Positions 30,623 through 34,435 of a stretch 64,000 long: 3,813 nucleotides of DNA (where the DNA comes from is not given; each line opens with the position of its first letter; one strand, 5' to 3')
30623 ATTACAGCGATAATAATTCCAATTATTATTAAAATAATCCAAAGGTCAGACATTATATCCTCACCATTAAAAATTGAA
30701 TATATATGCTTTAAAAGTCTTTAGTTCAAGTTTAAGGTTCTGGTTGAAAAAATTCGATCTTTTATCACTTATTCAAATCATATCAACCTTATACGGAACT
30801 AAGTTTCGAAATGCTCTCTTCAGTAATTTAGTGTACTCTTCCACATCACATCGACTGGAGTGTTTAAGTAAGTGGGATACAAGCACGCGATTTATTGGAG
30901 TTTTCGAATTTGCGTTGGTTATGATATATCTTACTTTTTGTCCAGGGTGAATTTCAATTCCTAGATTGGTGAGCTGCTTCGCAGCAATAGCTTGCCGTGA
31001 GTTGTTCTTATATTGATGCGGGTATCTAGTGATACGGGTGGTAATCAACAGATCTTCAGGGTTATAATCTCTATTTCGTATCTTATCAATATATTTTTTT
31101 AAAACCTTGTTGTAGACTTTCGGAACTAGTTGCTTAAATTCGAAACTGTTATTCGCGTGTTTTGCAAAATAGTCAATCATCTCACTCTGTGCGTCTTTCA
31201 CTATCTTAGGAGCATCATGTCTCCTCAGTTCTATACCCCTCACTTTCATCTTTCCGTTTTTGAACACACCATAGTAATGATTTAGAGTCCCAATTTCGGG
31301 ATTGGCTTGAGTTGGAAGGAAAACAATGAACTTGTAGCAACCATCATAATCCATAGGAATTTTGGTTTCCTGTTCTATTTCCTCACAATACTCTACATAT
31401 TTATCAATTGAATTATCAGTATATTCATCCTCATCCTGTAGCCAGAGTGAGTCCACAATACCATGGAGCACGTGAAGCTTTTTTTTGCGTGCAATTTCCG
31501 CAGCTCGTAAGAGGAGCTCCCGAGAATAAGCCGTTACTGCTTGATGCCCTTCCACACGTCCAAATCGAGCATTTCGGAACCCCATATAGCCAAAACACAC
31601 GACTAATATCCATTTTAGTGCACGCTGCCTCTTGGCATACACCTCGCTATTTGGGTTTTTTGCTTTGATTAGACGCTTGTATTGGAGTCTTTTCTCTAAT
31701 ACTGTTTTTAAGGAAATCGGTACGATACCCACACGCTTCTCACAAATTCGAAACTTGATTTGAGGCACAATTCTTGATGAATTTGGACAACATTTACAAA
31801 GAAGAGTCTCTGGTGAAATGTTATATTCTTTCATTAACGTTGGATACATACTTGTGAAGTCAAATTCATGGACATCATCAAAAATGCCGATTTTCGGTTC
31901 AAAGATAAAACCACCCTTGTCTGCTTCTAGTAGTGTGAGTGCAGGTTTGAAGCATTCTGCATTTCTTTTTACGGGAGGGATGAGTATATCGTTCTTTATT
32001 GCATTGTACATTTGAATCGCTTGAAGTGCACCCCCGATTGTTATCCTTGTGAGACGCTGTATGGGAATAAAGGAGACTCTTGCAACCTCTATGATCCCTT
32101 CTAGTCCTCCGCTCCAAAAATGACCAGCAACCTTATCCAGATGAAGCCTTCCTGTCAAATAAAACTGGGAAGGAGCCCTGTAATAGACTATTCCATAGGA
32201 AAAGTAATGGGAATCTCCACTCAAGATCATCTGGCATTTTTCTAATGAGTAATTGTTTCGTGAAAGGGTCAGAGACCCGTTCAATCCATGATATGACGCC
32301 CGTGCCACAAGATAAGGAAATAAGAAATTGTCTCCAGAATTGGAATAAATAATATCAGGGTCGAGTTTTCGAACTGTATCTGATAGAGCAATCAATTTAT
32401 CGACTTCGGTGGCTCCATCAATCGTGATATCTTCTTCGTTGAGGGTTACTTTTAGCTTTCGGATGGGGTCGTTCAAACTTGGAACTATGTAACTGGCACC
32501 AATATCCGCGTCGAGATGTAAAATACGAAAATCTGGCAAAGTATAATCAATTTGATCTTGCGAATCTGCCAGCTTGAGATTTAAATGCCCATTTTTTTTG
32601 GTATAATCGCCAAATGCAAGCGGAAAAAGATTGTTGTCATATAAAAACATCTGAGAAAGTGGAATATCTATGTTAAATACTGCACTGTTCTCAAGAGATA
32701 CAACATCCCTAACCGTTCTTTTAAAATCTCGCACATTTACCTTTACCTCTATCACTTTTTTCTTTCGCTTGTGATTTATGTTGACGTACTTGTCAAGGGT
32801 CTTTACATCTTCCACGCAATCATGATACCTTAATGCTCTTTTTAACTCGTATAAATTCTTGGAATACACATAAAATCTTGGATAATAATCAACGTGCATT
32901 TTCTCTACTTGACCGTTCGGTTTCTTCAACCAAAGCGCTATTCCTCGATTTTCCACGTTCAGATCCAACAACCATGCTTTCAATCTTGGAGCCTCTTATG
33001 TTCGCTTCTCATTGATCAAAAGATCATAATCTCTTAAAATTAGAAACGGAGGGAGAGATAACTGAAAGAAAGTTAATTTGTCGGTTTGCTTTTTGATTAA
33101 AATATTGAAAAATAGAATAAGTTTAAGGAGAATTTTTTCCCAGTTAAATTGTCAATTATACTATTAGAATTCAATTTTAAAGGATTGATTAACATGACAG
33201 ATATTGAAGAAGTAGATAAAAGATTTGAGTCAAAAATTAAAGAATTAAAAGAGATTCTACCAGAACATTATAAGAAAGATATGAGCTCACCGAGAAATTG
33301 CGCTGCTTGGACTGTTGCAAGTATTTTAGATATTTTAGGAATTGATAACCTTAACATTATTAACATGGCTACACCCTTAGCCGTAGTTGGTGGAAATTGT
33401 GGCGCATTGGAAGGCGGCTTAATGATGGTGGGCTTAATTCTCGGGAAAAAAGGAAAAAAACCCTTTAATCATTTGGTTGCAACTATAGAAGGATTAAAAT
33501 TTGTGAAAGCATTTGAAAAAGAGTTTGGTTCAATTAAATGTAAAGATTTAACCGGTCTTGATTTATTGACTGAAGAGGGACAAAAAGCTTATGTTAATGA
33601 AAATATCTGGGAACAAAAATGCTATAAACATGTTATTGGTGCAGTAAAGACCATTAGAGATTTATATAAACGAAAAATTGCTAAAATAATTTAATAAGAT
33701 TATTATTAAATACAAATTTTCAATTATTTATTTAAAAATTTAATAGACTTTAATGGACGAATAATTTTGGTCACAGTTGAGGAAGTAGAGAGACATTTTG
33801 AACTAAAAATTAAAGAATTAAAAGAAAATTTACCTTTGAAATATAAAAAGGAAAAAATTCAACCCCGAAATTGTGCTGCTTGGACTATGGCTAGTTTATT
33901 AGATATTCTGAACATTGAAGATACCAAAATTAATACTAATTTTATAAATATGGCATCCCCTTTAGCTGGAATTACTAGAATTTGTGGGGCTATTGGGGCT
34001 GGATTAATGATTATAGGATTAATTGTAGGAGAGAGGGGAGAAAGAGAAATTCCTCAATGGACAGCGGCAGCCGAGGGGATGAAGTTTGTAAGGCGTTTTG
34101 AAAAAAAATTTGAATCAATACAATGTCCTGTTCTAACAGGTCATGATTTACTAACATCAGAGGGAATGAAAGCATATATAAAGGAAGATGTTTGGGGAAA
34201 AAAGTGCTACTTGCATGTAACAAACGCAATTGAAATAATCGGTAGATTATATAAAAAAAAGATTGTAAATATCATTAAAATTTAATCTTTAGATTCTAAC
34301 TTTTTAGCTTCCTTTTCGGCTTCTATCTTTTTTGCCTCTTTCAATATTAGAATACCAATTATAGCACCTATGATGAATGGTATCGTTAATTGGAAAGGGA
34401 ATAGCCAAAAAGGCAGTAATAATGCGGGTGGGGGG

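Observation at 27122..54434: Candidate SOS-like DNA-damage regulon: a TTTGTCG(G) box upstream of every DNA-repair locus in the window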

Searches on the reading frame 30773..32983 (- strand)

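Call 9: search_protein_families(library=pfam, proteins=[window:30773-32983:-])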
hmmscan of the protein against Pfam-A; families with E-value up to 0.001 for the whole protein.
window:30773-32983:- (736 aa): 2 families
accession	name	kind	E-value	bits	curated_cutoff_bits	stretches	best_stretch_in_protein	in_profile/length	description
PF00136.26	DNA_pol_B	-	4.7e-32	111.8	23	1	346-727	41-448/453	DNA polymerase family B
PF03104.25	DNA_pol_B_exo1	-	1.2e-05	25.3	23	1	191-283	141-223/242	DNA polymerase family B, exonuclease domain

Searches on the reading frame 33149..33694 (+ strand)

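Call 9: search_protein_families(library=pfam, proteins=[window:33149-33694:+])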
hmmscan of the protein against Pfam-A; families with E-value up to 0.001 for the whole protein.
window:33149-33694:+ (181 aa): 1 family
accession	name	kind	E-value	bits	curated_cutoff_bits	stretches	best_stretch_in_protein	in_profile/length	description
PF09719.15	C_GCAxxG_C_C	-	2.9e-15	56.8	27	1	50-170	2-116/118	Putative redox-active protein (C_GCAxxG_C_C)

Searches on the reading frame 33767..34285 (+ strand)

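Call 90: search_protein_families(library=pfam, proteins=[window:33767-34285:+], max_evalue=0.00001)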
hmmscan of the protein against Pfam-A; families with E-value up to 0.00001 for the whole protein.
window:33767-34285:+ (172 aa): 1 family
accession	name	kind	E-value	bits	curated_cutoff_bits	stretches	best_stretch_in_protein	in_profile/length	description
PF09719.15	C_GCAxxG_C_C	-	1e-12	48.6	27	1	35-159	2-116/118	Putative redox-active protein (C_GCAxxG_C_C)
